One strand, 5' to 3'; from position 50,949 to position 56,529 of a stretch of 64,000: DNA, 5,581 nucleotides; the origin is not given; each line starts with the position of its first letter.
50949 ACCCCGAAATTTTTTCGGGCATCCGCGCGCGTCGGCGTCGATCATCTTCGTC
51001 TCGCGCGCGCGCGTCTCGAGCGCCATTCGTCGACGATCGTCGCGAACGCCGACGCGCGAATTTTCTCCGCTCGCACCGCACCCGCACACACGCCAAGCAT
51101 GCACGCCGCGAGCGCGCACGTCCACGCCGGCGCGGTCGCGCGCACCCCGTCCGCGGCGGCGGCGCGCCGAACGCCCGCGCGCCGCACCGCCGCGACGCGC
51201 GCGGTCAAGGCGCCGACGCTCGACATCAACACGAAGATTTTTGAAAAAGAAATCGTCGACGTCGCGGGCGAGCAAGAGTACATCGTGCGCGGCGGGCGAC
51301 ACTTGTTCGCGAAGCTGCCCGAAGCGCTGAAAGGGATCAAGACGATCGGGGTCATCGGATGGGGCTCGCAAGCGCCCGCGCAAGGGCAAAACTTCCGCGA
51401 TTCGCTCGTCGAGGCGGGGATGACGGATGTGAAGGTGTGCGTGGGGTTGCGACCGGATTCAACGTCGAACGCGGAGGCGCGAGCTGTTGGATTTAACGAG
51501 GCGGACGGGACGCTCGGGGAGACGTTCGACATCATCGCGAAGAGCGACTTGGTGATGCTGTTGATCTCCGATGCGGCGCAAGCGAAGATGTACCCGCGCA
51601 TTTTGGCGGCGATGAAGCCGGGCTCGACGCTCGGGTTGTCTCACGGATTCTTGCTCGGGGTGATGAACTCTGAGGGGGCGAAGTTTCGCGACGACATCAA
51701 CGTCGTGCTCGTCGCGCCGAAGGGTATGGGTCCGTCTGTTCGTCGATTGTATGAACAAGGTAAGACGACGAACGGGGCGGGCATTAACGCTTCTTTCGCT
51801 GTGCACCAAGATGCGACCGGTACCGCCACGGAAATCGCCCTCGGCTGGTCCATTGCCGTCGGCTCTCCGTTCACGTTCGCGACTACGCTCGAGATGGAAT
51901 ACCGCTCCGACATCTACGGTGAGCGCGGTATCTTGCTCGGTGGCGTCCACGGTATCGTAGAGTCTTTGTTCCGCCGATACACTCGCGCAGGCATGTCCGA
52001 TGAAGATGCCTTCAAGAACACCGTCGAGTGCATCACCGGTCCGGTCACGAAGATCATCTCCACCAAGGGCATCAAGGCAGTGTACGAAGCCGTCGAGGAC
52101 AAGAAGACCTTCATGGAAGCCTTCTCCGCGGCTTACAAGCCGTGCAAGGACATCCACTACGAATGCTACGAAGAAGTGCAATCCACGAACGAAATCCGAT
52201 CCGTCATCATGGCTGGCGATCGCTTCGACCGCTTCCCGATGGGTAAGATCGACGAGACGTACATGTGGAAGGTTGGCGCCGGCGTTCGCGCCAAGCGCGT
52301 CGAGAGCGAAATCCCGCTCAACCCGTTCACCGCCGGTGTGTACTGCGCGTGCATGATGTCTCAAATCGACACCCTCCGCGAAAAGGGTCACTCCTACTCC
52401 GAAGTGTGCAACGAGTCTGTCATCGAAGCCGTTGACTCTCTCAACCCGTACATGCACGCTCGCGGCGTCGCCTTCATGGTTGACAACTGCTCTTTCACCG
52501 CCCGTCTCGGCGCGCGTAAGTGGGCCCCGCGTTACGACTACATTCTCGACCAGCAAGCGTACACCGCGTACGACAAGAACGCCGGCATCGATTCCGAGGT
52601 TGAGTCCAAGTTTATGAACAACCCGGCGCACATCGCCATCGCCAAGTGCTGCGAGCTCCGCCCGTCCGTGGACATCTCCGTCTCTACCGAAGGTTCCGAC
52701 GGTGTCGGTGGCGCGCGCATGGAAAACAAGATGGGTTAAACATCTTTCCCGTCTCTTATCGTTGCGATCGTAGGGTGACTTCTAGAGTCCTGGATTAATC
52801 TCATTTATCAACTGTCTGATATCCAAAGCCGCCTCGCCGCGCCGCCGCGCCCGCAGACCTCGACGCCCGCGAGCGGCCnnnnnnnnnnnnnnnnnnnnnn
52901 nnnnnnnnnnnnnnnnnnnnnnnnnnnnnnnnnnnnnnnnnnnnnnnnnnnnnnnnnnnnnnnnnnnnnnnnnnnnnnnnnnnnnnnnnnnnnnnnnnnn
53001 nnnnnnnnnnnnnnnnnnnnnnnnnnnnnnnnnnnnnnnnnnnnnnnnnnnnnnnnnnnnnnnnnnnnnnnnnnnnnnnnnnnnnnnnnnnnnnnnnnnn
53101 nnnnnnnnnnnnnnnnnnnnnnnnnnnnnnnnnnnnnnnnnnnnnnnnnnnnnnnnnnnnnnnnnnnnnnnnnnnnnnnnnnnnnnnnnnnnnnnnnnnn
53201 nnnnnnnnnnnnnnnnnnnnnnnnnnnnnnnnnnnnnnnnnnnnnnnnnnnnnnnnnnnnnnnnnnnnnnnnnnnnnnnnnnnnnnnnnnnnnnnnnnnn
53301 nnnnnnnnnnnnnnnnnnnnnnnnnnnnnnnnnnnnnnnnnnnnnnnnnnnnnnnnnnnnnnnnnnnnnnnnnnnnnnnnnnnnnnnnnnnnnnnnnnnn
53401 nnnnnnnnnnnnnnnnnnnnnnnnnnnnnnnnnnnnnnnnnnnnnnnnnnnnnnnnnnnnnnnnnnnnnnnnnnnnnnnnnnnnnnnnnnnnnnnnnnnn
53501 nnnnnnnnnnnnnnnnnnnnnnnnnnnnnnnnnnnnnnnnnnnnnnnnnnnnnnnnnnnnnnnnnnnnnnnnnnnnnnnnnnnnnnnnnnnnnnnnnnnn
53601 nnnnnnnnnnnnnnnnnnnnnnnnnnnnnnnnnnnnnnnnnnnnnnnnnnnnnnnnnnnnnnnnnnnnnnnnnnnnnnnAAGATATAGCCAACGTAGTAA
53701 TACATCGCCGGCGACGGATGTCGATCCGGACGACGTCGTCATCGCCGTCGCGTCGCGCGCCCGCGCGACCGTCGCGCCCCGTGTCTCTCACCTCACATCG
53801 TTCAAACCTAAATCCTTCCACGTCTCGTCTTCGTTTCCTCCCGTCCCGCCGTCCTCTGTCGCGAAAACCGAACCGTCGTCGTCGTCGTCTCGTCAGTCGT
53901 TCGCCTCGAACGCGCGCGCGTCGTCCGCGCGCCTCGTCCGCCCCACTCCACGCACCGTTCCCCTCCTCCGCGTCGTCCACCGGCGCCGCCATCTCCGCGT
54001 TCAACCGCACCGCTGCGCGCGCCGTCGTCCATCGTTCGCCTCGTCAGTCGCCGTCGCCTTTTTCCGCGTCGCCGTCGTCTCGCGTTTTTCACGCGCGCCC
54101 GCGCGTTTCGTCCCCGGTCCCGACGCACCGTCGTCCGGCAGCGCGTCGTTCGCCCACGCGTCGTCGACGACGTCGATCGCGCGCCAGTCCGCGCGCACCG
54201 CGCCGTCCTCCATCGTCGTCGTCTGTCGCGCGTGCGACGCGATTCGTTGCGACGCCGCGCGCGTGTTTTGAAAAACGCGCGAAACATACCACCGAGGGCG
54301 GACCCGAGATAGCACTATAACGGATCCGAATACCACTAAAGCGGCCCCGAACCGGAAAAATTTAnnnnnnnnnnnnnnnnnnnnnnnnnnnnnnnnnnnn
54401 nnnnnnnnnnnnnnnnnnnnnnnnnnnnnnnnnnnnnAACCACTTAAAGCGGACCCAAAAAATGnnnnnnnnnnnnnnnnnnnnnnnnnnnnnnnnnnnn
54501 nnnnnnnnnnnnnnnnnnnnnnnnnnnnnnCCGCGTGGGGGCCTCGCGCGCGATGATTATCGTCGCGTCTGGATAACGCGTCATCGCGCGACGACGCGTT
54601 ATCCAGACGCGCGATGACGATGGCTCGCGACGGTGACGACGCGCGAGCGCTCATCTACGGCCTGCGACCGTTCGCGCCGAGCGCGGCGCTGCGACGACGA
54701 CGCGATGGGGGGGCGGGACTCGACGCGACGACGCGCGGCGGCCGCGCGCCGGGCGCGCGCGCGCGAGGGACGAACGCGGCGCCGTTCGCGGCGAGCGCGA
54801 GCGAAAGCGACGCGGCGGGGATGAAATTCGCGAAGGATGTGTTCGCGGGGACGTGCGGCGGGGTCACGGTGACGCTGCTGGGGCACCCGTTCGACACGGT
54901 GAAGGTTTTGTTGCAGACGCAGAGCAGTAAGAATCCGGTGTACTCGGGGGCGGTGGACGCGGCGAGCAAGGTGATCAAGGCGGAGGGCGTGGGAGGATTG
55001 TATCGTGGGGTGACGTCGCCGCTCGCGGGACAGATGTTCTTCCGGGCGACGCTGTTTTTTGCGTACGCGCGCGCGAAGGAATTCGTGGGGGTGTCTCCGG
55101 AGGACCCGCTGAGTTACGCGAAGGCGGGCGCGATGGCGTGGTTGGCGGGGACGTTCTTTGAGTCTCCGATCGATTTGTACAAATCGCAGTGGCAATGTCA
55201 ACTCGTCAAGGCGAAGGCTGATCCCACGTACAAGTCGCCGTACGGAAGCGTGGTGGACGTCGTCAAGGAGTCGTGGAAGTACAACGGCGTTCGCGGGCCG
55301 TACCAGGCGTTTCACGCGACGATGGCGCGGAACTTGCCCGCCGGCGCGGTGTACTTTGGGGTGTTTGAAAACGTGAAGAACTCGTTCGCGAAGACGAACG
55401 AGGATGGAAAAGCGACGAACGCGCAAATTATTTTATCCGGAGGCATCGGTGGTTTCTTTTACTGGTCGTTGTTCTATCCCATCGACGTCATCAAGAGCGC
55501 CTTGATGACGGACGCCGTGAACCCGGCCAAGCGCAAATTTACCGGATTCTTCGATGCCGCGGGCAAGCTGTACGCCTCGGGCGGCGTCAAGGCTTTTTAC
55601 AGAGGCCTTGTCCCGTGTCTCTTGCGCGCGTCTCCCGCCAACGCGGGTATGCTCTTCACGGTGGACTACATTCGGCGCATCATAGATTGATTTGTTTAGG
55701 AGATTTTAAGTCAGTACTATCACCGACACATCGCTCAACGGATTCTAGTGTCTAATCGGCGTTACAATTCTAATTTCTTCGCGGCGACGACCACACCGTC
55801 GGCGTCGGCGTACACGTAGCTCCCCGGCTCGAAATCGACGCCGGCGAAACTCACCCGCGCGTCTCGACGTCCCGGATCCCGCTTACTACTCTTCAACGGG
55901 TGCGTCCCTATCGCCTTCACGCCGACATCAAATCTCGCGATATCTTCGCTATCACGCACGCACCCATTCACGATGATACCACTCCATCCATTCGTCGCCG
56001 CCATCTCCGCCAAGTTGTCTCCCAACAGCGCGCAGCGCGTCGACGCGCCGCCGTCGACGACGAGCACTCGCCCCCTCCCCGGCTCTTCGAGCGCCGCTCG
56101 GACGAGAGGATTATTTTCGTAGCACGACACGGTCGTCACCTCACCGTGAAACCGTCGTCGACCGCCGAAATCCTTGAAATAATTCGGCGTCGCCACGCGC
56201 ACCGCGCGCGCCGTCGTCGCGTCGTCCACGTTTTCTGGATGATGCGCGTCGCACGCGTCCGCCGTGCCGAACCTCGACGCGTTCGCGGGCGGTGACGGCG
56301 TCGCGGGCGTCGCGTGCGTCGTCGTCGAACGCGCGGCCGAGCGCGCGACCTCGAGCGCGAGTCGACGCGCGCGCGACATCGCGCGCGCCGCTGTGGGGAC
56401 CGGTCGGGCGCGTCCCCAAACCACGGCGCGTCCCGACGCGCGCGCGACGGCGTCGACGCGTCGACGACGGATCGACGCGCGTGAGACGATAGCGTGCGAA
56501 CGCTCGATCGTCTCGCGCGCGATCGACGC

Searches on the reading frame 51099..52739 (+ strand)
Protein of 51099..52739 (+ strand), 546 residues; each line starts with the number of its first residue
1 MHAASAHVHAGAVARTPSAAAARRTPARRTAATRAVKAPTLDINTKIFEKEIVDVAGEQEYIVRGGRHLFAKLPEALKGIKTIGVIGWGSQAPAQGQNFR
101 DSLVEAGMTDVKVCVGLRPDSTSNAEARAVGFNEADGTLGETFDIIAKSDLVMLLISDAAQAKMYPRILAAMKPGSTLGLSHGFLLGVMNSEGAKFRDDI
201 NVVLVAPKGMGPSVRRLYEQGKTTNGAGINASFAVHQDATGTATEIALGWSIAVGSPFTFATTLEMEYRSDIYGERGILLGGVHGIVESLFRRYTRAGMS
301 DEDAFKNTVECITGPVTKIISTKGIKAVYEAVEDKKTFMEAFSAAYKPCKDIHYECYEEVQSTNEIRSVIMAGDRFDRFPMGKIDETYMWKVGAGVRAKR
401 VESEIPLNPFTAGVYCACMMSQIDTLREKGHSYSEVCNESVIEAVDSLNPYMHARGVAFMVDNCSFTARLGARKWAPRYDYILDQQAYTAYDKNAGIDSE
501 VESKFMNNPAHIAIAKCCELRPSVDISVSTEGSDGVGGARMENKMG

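Call 48: search_protein_families(library=pfam, proteins=[window:51099-52739:+], max_evalue=0.00001)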
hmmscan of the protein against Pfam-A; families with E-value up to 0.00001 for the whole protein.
window:51099-52739:+ (546 aa): 2 families
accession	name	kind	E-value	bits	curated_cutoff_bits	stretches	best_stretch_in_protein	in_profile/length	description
PF01450.25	KARI_C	-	3.4e-41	141.4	29.1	2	265-400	2-142/144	Ketol-acid reductoisomerase, C-terminal domain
PF07991.19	KARI_N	-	1.5e-32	112.9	20.6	1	81-256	5-161/165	Acetohydroxy acid isomeroreductase, NADPH-binding domain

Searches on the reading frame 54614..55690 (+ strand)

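Call 48: search_protein_families(library=pfam, proteins=[window:54614-55690:+], max_evalue=0.00001)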
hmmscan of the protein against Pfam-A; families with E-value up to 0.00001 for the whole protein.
window:54614-55690:+ (358 aa): 1 family
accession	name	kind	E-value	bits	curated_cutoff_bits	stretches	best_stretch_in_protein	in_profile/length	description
PF00153.32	Mito_carr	-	1.2e-57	192.1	22.3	3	71-158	4-92/96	Mitochondrial carrier protein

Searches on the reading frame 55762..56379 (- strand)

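Call 48: search_protein_families(library=pfam, proteins=[window:55762-56379:-], max_evalue=0.00001)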
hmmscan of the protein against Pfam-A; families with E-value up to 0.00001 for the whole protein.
window:55762-56379:- (205 aa): 1 family
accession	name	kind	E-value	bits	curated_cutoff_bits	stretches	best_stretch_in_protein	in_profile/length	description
PF03737.21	RraA-like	-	1e-44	152.9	24.5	1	39-198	1-152/152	Aldolase/RraA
